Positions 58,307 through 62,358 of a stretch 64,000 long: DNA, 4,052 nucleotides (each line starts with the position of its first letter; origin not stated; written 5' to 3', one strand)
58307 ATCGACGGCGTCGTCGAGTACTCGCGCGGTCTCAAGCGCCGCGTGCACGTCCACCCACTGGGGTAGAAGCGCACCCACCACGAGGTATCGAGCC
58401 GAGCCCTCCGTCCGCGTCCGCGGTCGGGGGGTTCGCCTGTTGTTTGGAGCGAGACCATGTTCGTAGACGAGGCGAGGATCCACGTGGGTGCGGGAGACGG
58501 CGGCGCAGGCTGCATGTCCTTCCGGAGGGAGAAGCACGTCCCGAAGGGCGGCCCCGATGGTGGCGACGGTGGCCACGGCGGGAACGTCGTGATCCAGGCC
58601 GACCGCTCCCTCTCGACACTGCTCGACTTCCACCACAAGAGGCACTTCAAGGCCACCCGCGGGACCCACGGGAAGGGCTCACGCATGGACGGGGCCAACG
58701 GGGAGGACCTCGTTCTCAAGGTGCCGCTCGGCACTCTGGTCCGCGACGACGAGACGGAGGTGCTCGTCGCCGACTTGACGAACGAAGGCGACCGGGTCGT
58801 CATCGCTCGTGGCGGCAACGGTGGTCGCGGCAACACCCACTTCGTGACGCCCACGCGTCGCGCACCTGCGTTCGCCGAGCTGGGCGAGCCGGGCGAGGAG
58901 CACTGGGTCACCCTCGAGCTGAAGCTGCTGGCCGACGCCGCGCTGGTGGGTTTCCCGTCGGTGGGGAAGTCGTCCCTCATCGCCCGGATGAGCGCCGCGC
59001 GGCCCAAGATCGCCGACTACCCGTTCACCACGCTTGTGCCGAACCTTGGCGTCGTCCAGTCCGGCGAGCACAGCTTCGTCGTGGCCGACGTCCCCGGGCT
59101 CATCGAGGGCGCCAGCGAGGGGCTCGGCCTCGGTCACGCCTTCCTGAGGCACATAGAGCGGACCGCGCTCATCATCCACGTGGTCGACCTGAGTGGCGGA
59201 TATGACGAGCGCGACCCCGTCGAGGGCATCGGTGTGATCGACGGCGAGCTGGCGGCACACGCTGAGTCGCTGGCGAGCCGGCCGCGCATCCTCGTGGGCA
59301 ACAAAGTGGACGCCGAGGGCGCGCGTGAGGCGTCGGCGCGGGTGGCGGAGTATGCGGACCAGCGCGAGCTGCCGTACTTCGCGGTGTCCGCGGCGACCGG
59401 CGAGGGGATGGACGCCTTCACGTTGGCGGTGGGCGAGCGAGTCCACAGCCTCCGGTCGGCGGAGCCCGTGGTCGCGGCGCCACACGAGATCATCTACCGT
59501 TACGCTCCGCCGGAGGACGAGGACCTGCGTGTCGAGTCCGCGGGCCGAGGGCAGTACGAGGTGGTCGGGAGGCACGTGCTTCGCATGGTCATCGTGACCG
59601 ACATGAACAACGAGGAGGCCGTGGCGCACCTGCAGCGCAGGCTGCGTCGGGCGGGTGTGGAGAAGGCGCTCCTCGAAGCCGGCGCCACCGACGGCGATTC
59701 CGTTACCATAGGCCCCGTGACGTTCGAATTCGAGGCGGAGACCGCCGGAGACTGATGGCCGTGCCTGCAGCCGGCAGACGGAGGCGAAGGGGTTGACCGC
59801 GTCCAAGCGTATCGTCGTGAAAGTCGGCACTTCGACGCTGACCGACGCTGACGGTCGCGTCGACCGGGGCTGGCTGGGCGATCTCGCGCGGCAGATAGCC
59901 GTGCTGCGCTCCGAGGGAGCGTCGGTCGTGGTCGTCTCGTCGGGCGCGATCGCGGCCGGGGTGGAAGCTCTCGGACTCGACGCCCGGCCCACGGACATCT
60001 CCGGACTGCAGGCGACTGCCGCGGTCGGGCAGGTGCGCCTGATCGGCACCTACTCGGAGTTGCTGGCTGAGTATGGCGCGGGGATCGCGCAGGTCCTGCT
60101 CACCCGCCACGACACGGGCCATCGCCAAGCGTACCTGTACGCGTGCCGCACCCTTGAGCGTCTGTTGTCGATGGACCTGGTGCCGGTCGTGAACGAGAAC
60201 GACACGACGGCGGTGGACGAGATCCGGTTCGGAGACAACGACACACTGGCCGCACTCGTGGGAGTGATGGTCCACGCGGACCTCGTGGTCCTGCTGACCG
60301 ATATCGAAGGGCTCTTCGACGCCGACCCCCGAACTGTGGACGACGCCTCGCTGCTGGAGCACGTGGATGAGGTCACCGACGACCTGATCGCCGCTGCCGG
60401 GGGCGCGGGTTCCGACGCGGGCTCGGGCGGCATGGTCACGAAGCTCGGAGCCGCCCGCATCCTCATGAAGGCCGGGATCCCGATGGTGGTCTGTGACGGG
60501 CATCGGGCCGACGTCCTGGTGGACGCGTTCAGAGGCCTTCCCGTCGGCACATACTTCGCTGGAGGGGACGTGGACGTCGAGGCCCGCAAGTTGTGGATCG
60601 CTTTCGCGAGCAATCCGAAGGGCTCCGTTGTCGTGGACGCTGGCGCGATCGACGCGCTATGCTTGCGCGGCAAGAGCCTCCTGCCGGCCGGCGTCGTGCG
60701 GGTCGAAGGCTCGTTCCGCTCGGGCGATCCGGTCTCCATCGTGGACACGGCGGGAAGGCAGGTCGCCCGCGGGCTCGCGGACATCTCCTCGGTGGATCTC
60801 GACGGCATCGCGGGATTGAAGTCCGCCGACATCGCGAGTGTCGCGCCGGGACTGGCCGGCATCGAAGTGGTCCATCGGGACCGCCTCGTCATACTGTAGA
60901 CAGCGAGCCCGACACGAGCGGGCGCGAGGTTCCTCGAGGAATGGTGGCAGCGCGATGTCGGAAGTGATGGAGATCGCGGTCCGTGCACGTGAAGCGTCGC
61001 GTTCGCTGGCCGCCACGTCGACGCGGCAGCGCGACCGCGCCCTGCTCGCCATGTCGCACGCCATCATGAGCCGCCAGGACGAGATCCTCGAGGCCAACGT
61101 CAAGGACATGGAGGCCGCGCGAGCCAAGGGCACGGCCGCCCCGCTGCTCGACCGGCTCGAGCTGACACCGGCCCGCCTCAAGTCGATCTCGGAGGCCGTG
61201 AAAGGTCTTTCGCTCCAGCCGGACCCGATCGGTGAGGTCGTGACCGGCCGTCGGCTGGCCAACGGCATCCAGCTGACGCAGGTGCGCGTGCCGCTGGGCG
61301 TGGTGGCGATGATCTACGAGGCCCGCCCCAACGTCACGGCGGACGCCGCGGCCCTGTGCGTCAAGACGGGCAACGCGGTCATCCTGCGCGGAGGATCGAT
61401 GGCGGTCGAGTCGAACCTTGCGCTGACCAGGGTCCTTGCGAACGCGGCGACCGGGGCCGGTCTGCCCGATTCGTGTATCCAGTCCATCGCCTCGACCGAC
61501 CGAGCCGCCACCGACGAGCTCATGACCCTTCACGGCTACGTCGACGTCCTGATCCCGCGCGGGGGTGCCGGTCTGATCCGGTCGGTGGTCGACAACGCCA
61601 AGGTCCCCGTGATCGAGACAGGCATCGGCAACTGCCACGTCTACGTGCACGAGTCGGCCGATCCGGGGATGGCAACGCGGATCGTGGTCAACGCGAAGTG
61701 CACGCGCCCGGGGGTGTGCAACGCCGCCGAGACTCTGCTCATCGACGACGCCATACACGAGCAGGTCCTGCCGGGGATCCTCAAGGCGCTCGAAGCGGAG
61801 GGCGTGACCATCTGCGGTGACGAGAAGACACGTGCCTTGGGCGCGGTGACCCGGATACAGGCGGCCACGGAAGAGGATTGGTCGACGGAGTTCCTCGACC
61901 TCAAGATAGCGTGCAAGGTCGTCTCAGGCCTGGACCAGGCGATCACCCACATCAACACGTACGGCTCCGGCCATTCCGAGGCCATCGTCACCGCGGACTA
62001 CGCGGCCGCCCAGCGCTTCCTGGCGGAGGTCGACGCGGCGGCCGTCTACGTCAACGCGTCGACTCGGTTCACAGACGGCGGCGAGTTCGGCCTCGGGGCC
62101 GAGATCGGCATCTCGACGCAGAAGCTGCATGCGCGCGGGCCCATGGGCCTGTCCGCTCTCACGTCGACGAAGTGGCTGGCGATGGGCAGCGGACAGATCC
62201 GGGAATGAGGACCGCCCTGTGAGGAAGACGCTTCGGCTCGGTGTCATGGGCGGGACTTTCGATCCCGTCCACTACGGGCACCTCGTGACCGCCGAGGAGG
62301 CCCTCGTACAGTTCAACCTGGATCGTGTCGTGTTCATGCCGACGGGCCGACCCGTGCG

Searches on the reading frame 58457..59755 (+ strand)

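Call 55: search_protein_families(library=pfam, proteins=[window:58457-59755:+], max_evalue=0.00001)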
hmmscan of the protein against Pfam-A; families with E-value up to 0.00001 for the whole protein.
window:58457-59755:+ (432 aa): 5 families
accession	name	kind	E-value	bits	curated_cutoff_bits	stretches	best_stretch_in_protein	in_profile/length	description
PF01018.28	GTP1_OBG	-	7.6e-65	217.7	27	1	3-157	1-155/155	GTP1/OBG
PF01926.29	MMR_HSR1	-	3.1e-24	85.7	21.9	1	161-283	2-113/113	50S ribosome-binding GTPase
PF09269.16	DUF1967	-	3.5e-19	69.1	27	1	360-425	4-70/70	Domain of unknown function (DUF1967)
PF02421.24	FeoB_N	-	6.4e-08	32.7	27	1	161-244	3-87/156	Ferrous iron transport protein B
PF00071.28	Ras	-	5.8e-06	26.4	21.6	0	270-323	102-154/162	Ras family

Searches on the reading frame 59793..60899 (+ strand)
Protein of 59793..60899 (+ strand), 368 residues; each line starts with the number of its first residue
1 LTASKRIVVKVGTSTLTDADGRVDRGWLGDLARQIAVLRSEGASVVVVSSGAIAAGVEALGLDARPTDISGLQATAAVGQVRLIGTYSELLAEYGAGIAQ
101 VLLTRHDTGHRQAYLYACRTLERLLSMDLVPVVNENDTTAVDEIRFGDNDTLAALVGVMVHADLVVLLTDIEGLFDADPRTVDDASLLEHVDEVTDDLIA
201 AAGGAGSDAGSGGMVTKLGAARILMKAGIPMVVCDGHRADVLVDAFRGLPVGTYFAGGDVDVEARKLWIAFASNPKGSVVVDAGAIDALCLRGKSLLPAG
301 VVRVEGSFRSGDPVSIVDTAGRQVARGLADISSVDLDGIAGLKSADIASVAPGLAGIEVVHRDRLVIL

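Call 55: search_protein_families(library=pfam, proteins=[window:59793-60899:+], max_evalue=0.00001)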
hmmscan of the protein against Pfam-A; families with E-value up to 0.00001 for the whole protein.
window:59793-60899:+ (368 aa): 2 families
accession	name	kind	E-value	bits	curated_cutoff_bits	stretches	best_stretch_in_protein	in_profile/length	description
PF00696.33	AA_kinase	-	3.4e-43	148.5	24.9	1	5-235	1-234/234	Amino acid kinase family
PF01472.26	PUA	-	8.8e-21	74.1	24.8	1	277-349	1-72/74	PUA domain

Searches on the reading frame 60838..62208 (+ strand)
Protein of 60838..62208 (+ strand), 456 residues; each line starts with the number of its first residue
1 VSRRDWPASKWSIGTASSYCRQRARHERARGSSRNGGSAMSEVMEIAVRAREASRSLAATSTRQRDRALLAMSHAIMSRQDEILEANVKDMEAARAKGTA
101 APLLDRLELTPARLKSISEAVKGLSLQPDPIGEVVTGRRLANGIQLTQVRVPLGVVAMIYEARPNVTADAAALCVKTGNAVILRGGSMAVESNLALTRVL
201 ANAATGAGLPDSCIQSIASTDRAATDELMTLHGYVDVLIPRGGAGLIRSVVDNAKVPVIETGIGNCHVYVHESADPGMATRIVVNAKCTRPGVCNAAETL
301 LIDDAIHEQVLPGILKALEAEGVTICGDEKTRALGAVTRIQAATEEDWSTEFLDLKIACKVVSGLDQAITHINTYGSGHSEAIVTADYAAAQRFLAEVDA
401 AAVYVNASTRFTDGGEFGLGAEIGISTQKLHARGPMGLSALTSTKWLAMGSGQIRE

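Call 55: search_protein_families(library=pfam, proteins=[window:60838-62208:+], max_evalue=0.00001)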
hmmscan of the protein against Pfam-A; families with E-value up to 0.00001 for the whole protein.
window:60838-62208:+ (456 aa): 1 family
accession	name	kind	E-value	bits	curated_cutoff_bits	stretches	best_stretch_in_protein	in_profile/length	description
PF00171.27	Aldedh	-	6e-23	81.6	23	1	41-339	29-313/461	Aldehyde dehydrogenase family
